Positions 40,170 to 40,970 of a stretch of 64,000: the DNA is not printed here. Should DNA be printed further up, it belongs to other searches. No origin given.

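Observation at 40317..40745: The last ~430 nt of alaS (C-terminal C-Ala/DHHA1 domain) form an abrupt low-GC, foreign-codon module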

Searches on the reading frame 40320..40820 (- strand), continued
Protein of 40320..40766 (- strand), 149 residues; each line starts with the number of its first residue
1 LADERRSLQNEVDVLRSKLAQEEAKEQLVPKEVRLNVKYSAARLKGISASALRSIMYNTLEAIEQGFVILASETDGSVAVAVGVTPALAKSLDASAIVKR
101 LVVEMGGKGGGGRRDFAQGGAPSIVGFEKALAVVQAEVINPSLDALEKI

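Call 55: find_related_loci(query=A1, collection=viral_contigs, flank=5000)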
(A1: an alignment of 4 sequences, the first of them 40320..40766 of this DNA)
Query A1 (149 aa) in viral_contigs; peptide patterns used: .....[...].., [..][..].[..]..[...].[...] (x = any residue, [..] = any of these).
97 stretches matched a pattern, but none encodes a relative of the query by tblastn (E <= 1e-3).
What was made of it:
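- Tried and rejected: A viral-contig scan with the allele alignment found nothing (call 55).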

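Call 59: search_solved_structures(query=window:40320-40766:-, max_evalue=0.01, show_alignments=1)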
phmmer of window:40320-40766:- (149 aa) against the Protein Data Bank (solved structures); distinct sequences matched with E-value up to 0.01: 1.
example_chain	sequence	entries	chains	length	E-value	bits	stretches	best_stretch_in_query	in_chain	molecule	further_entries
3g98_A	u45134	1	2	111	7.6e-05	26.2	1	51-134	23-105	Alanyl-tRNA synthetase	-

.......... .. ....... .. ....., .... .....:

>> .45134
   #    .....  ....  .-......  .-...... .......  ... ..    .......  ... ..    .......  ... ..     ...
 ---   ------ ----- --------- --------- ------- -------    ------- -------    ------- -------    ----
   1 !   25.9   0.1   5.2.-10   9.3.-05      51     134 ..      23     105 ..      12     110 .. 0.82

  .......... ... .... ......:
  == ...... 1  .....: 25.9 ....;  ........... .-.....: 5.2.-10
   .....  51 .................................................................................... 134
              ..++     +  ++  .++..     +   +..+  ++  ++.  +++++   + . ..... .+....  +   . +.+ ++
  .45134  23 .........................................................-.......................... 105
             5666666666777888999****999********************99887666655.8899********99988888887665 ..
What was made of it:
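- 40320..40745 (-): Low-GC variable module: 142 codons encoding the second half of the coiled coil and the globular C-Ala (DHHA1-like) domain. PDB 3G98 (C-Ala of Aquifex AlaRS) E = 8e-5 by sequence (call 59).
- On C-Ala domain of AlaRS: PDB 3G98 E = 8e-5 (call 59).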

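Call 83: predict_structure(alignment_id=A6)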
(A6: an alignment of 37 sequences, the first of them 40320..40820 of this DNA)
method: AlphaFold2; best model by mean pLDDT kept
length: 167 residues; sequences in the alignment: 37
mean_pLDDT: 90.6   pTM: 0.78
mean pLDDT of the five models: 90.6, 90.6, 89.7, 89.4, 86.4
residues with pLDDT >= 90: 115; 70-90: 45; 50-70: 7; < 50: 0
segments of 3 or more residues with pLDDT < 50: none
pLDDT, mean of each block of 10 residues (from residue 1): 62 91 93 83 87 91 92 93 95 95 95 97 94 97 95 92 85
secondary structure, 60 per line:
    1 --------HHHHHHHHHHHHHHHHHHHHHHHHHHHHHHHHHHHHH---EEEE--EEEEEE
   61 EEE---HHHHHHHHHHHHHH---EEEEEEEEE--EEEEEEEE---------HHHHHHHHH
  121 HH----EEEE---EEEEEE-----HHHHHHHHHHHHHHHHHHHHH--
elements in order: H9-45 E49-52 E55-63 H67-80 E84-92 E95-102 H112-122 E127-130 E134-139 H145-165

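Call 86: fold_search(model_id=the predicted structure, library=pdb)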
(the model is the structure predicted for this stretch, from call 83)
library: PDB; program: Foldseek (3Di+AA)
matches with E <= 10: 1106; with E <= 0.001: 48
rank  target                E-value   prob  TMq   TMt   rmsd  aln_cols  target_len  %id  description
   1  9a7x_B                3.6e-11  1.00  0.78  0.16   2.9       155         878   34  Integrative model of ISPT-SYA by crosslinking MS and deep learning (released 2024-09-18)
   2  2zvf_F                1.7e-08  1.00  0.56  0.56   4.9       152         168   21  Crystal structure of Archaeoglobus fulgidus alanyl-tRNA synthetase C-terminal dimerization domain (released 2009-06-30)
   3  3g98_A                2.1e-08  1.00  0.61  0.89   1.4       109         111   20  Crystal Structure of the C-Ala domain from Aquifex aeolicus alanyl-tRNA synthetase (released 2009-10-06)
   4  2zvf_D                1.0e-07  1.00  0.53  0.52   5.2       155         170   22  Crystal structure of Archaeoglobus fulgidus alanyl-tRNA synthetase C-terminal dimerization domain (released 2009-06-30)
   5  2zvf_H                1.5e-07  1.00  0.54  0.53   5.0       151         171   21  Crystal structure of Archaeoglobus fulgidus alanyl-tRNA synthetase C-terminal dimerization domain (released 2009-06-30)
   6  6nly_C                1.7e-07  1.00  0.59  0.56   4.8       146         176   20  Fragment of human mitochondrial Alanyl-tRNA Synthetase C-Ala domain (released 2020-01-15)
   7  2zvf_A                3.1e-07  1.00  0.55  0.54   5.2       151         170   21  Crystal structure of Archaeoglobus fulgidus alanyl-tRNA synthetase C-terminal dimerization domain (released 2009-06-30)
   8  3wqy_A                4.3e-07  1.00  0.56  0.13   4.8       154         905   21  Crystal structure of Archaeoglobus fulgidus alanyl-tRNA synthetase in complex with wild-type tRNA(Ala) having G3.U70 (released 2014-06-18)
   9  2zvf_C                5.6e-07  1.00  0.53  0.53   5.8       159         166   19  Crystal structure of Archaeoglobus fulgidus alanyl-tRNA synthetase C-terminal dimerization domain (released 2009-06-30)
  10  6nly_A                8.8e-07  1.00  0.57  0.53   5.5       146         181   20  Fragment of human mitochondrial Alanyl-tRNA Synthetase C-Ala domain (released 2020-01-15)
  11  6nly_D                1.0e-06  1.00  0.65  0.60   4.6       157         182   19  Fragment of human mitochondrial Alanyl-tRNA Synthetase C-Ala domain (released 2020-01-15)
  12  6nly_B                1.5e-06  1.00  0.57  0.54   5.3       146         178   20  Fragment of human mitochondrial Alanyl-tRNA Synthetase C-Ala domain (released 2020-01-15)
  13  7bih_B                1.7e-06  1.00  0.49  0.21   6.1       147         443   18  Crystal structure of RecJ-Cdc45 from Methanothermobacter Thermoautotrophicus in the closed state. (released 2022-07-27)
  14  6nlq_B                1.9e-06  1.00  0.53  0.80   2.1       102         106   25  Human Mitochondrial Alanyl-tRNA Synthetase C-terminal domain (released 2020-01-15)
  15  3wqy_B                2.4e-06  1.00  0.53  0.12   5.9       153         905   21  Crystal structure of Archaeoglobus fulgidus alanyl-tRNA synthetase in complex with wild-type tRNA(Ala) having G3.U70 (released 2014-06-18)
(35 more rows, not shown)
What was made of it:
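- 40320..40745 (-): The AlphaFold model has pLDDT 90.6, and its best structural matches are AlaRS C-terminal domains (calls 83, 86).
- On C-Ala domain of AlaRS: Foldseek matches 3g98_A (TM 0.89 normalised to the target, rmsd 1.4 A), 2zvf, 6nly and 3wqy (calls 83, 86).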
